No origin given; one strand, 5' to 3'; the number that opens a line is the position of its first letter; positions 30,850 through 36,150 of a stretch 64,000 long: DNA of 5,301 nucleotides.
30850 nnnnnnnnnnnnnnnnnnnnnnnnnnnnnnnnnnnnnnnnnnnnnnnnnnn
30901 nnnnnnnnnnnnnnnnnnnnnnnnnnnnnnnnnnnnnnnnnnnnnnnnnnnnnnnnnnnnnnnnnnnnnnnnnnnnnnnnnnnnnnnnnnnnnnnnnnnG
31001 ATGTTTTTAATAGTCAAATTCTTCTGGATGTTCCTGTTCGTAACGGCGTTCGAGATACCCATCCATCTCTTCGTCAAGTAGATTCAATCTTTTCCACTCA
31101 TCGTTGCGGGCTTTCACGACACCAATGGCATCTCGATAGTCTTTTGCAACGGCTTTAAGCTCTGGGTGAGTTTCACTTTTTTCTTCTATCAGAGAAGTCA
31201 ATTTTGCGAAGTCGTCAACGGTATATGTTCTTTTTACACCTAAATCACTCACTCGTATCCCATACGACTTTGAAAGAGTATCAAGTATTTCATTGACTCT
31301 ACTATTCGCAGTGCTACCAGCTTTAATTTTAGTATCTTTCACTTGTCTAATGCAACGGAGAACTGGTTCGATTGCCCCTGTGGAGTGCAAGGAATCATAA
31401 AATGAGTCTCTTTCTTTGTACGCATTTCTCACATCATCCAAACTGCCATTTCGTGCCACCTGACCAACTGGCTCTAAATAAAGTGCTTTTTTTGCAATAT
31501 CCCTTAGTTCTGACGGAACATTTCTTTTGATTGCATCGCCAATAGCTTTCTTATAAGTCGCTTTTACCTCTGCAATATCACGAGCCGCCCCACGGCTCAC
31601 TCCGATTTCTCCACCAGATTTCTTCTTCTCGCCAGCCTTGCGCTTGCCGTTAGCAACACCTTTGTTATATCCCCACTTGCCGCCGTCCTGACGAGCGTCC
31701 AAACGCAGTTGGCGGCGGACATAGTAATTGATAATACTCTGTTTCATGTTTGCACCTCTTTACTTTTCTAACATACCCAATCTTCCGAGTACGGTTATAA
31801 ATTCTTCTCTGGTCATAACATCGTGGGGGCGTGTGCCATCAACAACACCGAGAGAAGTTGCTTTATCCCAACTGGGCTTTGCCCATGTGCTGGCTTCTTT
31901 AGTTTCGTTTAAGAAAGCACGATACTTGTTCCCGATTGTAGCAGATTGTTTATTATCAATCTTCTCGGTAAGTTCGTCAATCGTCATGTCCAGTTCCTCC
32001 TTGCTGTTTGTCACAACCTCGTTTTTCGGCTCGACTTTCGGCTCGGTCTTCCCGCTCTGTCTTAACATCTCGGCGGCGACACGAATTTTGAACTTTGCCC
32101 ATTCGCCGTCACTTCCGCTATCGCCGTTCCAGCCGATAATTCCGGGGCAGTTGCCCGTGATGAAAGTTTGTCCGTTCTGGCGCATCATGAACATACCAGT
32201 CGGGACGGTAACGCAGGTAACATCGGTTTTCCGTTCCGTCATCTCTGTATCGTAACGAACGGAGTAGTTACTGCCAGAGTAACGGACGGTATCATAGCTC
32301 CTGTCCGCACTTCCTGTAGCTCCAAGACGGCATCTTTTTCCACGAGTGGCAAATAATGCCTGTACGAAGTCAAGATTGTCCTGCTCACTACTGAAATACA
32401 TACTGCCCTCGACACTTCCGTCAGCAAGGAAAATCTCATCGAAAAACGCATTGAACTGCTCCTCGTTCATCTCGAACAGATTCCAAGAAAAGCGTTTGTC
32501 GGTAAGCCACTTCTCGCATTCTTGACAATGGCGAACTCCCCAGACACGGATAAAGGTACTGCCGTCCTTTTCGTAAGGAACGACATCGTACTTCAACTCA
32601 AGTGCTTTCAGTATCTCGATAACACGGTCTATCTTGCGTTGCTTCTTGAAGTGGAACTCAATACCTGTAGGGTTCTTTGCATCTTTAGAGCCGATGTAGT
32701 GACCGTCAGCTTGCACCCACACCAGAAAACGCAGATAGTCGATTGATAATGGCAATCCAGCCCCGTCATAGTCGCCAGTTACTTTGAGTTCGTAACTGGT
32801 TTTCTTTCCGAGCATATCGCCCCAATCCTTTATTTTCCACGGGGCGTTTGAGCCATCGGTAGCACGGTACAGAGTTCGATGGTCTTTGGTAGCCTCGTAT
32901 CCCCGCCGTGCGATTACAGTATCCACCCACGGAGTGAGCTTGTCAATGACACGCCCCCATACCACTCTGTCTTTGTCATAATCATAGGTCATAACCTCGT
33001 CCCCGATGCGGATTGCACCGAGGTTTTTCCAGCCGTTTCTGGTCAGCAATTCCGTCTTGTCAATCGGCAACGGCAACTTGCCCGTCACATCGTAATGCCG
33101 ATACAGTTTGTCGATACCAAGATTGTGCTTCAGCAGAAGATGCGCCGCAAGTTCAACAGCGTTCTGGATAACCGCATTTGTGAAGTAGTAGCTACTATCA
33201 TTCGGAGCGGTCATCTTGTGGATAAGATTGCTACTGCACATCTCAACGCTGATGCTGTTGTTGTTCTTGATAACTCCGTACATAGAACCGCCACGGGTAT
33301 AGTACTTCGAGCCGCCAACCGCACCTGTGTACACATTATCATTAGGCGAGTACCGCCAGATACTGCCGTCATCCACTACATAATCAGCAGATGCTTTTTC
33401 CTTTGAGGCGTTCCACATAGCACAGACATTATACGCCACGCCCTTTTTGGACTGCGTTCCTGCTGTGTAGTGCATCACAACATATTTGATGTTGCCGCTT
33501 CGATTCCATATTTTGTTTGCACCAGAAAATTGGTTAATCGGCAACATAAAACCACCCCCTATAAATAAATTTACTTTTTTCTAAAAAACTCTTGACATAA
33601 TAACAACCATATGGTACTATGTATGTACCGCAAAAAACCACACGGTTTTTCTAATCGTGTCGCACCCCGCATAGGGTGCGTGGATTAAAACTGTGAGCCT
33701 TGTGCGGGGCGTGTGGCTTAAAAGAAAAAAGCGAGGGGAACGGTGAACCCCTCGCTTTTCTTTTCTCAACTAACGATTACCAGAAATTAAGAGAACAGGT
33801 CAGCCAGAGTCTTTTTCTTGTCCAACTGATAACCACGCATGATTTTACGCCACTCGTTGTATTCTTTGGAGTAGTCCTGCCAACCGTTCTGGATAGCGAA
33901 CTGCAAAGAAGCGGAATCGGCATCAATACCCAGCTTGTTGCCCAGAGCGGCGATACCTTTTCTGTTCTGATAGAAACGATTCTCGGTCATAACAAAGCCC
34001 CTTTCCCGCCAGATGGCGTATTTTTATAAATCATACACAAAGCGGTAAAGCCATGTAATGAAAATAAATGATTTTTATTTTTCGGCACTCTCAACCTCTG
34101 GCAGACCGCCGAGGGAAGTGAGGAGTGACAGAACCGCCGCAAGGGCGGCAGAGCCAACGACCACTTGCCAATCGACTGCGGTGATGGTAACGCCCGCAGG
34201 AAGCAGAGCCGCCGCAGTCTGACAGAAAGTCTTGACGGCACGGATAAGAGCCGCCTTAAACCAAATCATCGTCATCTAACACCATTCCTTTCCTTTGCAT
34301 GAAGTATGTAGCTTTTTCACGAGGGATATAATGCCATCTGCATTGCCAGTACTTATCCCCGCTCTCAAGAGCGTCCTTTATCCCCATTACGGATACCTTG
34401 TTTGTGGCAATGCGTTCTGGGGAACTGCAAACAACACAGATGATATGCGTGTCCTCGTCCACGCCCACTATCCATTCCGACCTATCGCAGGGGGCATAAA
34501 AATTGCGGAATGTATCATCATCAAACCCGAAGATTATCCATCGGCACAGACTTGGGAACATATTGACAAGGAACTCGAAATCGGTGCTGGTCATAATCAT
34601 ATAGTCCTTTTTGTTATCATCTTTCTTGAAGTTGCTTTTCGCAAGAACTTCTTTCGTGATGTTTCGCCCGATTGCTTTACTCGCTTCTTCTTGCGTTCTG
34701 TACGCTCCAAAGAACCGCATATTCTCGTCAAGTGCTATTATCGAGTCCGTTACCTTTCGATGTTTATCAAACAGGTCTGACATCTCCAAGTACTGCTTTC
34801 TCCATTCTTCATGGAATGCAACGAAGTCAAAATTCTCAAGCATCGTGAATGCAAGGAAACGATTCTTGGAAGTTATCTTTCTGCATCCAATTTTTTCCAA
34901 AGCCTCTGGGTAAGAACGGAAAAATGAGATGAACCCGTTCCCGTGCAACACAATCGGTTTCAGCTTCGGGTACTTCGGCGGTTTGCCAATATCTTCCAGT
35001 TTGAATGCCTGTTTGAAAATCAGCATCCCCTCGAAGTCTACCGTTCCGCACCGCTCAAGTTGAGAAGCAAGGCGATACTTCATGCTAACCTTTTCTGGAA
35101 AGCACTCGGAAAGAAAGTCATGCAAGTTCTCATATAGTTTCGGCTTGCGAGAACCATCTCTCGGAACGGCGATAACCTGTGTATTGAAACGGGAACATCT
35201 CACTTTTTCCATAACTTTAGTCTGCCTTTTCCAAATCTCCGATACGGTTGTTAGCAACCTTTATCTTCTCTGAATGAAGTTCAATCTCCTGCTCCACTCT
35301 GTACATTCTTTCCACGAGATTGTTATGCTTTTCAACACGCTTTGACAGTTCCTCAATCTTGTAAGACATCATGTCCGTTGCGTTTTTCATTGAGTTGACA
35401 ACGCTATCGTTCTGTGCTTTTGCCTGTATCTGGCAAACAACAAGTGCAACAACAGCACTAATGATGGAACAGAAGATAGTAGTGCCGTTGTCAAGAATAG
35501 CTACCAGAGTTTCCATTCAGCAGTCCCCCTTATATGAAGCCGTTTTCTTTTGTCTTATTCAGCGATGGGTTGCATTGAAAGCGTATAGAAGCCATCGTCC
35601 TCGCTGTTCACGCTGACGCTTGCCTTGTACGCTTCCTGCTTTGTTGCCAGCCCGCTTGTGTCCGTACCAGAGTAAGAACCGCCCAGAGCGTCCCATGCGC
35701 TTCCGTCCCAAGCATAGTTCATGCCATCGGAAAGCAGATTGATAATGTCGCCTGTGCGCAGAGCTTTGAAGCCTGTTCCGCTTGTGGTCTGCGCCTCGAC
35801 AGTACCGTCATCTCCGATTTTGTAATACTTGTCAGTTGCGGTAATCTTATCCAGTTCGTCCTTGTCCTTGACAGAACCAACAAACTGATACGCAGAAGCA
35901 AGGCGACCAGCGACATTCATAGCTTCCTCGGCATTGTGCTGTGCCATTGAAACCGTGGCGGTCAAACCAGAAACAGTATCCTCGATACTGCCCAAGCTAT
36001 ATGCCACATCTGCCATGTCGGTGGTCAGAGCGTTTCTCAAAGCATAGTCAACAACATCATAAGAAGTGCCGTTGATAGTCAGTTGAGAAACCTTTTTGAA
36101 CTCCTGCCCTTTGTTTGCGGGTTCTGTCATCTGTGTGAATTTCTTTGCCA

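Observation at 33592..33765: Self-contained promoter, repeat, half-repeat and terminator unit antisense to the lysis genes (candidate RNA anti-CRISPR)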

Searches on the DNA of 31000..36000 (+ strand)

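Call 17: search_dna_similar(query=window:31000-36000:+, collection=phages, mode=near)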
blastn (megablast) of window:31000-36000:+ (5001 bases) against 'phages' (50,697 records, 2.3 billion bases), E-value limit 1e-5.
No match.

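Call 18: search_rna_families(source=window, start=33500, end=33850, threshold=evalue, max_evalue=10, show_alignments=3)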
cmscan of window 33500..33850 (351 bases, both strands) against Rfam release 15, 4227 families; matches with E-value up to 10: 13.
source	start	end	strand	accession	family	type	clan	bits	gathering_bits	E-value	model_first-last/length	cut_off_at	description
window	33719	33819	-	RF00558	L20_leader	Cis-reg; leader;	-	23.3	58.7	0.018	1-127/127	no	Ribosomal protein L20 leader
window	33720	33765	-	RF03778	mir-483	Gene; miRNA;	-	22.7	60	0.06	1-75/75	no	mir-483 microRNA precursor family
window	33635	33764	+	RF02432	SpF25_sRNA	Gene; sRNA;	-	21.9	48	0.24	1-102/102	no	Streptococcus sRNA SpF25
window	33721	33765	+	RF03790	MIR8008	Gene; miRNA;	-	20.7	66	0.082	1-55/55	no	MIR8008 microRNA precursor family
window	33718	33761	-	RF00489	ctRNA_p42d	Gene; antisense;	-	17.4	50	0.41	1-46/46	no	ctRNA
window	33664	33768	+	RF02029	sraA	Gene; sRNA;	-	17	56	4.3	1-95/95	no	sraA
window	33726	33760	-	RF04296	mir-485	Gene; miRNA;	CL00149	16.7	70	0.79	1-73/73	no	mir-485 microRNA precursor family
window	33574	33597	-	RF00490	S-element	Cis-reg;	-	16.4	47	3.4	1-67/67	no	S-element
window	33723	33763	-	RF03623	mir-1252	Gene; miRNA;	-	15.9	70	6.4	1-65/65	no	mir-1252 microRNA precursor family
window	33716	33772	-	RF03831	mir-627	Gene; miRNA;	-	13.2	86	9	1-87/87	no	mir-627 microRNA precursor family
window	33753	33805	-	RF01155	snoR101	Gene; snRNA; snoRNA; CD-box;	-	11.5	40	8.6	1-66/66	no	Small nucleolar RNA snoR101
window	33592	33629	-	RF02211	ZFAT-AS1_1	Gene; lncRNA;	-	11.2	80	6.8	1-79/79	no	ZFAT antisense RNA 1 conserved region 1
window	33723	33764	-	RF00084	CsrC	Gene; sRNA;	CL00106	8.1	61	3.5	208-244/255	no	CsrC RNA family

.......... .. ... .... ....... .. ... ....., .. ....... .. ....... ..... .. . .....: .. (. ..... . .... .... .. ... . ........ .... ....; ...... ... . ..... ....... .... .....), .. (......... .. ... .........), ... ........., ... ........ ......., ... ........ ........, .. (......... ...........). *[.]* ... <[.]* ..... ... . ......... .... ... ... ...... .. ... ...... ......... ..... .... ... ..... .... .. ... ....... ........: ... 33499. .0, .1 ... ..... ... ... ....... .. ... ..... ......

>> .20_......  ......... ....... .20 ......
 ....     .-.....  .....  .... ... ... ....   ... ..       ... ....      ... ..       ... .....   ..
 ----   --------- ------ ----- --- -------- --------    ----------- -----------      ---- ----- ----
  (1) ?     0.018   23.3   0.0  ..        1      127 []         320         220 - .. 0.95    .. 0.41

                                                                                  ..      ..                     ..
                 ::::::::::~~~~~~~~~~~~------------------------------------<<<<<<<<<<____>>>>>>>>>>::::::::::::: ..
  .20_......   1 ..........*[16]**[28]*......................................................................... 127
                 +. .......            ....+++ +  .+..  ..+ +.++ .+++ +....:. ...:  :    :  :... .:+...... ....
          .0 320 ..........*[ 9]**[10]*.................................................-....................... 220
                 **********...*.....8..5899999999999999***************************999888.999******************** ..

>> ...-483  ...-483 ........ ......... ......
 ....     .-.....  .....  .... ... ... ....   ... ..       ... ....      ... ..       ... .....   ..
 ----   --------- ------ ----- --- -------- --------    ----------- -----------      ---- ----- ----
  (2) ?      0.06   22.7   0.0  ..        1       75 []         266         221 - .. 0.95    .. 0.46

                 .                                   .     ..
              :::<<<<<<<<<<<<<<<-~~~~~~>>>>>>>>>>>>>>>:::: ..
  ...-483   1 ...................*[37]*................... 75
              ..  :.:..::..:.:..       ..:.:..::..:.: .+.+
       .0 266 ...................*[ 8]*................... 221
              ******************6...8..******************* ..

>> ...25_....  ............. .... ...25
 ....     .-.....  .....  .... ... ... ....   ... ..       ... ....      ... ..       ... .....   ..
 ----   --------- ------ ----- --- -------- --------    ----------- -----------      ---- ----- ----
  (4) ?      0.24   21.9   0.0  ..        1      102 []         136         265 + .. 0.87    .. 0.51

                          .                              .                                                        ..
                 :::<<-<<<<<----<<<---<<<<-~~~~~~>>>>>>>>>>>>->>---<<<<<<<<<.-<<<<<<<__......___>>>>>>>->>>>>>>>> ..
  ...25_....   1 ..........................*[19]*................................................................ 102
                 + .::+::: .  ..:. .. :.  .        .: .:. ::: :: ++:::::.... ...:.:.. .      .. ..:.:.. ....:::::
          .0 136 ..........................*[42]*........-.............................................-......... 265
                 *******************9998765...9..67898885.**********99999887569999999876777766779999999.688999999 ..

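Call 68: build_rna_model(alignment_id=A5, structure=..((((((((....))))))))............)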
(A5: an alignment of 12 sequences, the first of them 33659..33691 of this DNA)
Model R1 built from alignment A5 (12 sequences, 34 columns); structure: as given.
model positions 33; base pairs 8; branch points 0; effective number of sequences 12; information 1.425 bits per position. Calibrated on 0.2 Mb of random sequence (short: E-values are rough).
structure used (alignment columns):
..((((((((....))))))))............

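Call 69: search_with_rna_model(model_id=R1, source=window, filters=off, max_evalue=10)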
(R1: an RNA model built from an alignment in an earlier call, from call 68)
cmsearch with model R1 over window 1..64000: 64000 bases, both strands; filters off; matches with E-value up to 10: 30.
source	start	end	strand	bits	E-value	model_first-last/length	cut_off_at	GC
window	24609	24641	-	55.4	1.1e-12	1-33/33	no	0.48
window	29406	29438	-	53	5.2e-12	1-33/33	no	0.48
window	24677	24709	-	53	5.2e-12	1-33/33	no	0.58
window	33659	33691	+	52.3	8.2e-12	1-33/33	no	0.58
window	24743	24775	-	51.9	1e-11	1-33/33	no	0.52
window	22789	22821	-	51.2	1.7e-11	1-33/33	no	0.55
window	3972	4004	+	51.1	1.8e-11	1-33/33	no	0.48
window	24474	24506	-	51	1.9e-11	1-33/33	no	0.52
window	22902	22933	-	49.4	5.2e-11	1-33/33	no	0.56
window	17799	17830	-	49.2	5.9e-11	1-33/33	no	0.59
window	24544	24576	-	47.9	1.4e-10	1-33/33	no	0.48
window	29173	29204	+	40.5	1.6e-08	1-33/33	no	0.5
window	24620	24639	+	21.5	0.0034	3-22/33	no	0.65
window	33661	33680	-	20.6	0.0064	3-22/33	no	0.75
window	24688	24707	+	20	0.0094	3-22/33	no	0.8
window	3420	3461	+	18.6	0.023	1-33/33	no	0.55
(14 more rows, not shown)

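Call 78: search_with_rna_model(model_id=R1, sources=[L001, L021, L022, L023], filters=off, max_evalue=1)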
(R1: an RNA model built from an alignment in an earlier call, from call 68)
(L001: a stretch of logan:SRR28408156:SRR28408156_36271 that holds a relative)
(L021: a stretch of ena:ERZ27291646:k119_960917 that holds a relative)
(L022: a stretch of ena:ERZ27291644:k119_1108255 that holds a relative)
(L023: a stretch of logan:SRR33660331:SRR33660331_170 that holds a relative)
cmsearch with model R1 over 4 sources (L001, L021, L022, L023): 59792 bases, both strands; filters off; matches with E-value up to 1: 3.
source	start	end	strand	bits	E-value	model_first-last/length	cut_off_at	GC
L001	2744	2776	-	51.6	1.2e-11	1-33/33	no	0.55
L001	2755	2774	+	20.6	0.006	3-22/33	no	0.75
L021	17494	17516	-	14.5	0.3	1-33/33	no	0.22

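Call 97: search_with_rna_model(model_id=R1, sources=[L024], filters=off, max_evalue=1)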
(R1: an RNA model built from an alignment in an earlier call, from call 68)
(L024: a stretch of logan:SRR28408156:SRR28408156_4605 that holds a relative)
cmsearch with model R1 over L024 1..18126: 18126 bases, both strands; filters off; matches with E-value up to 1: 18.
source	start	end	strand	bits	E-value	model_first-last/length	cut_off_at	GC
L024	7623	7655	+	55.1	3.8e-13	1-33/33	no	0.58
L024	2461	2493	+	51.6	3.7e-12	1-33/33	no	0.52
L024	288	320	+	51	5.3e-12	1-33/33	no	0.52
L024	172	204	+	47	7.1e-11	1-33/33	no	0.58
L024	1842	1874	+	31.3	1.8e-06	1-33/33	no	0.48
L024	2007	2039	+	25.9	5.9e-05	1-33/33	no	0.48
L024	174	193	-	21.8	0.00082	3-22/33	no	0.75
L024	2609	2635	+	20.7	0.0017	1-33/33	no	0.44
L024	7625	7644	-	20.2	0.0024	3-22/33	no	0.8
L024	220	250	+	19.2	0.0044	1-33/33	no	0.39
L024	290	309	-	18.2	0.0085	3-22/33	no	0.65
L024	51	83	+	17.5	0.013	1-33/33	no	0.58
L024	848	879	+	17.2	0.016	1-33/33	no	0.56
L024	2463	2482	-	15.4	0.052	3-22/33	no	0.7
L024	5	18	+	15.1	0.06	1-33/33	no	0.29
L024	538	568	+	13.4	0.18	1-33/33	no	0.52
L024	11052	11076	+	11.5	0.64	1-33/33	no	0.6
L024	8193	8207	-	10.9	0.9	1-33/33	no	0.47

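Call 104: search_with_rna_model(model_id=R1, sources=[L027], filters=off, max_evalue=1)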
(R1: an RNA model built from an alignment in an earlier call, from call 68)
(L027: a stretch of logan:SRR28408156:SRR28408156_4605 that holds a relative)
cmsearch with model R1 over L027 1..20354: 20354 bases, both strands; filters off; matches with E-value up to 1: 3.
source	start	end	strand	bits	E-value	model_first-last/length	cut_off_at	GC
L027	10911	10943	+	42.1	1.9e-09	1-33/33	no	0.55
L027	10358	10399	+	18.6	0.0074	1-33/33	no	0.55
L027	7052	7078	-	17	0.02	3-29/33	no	0.7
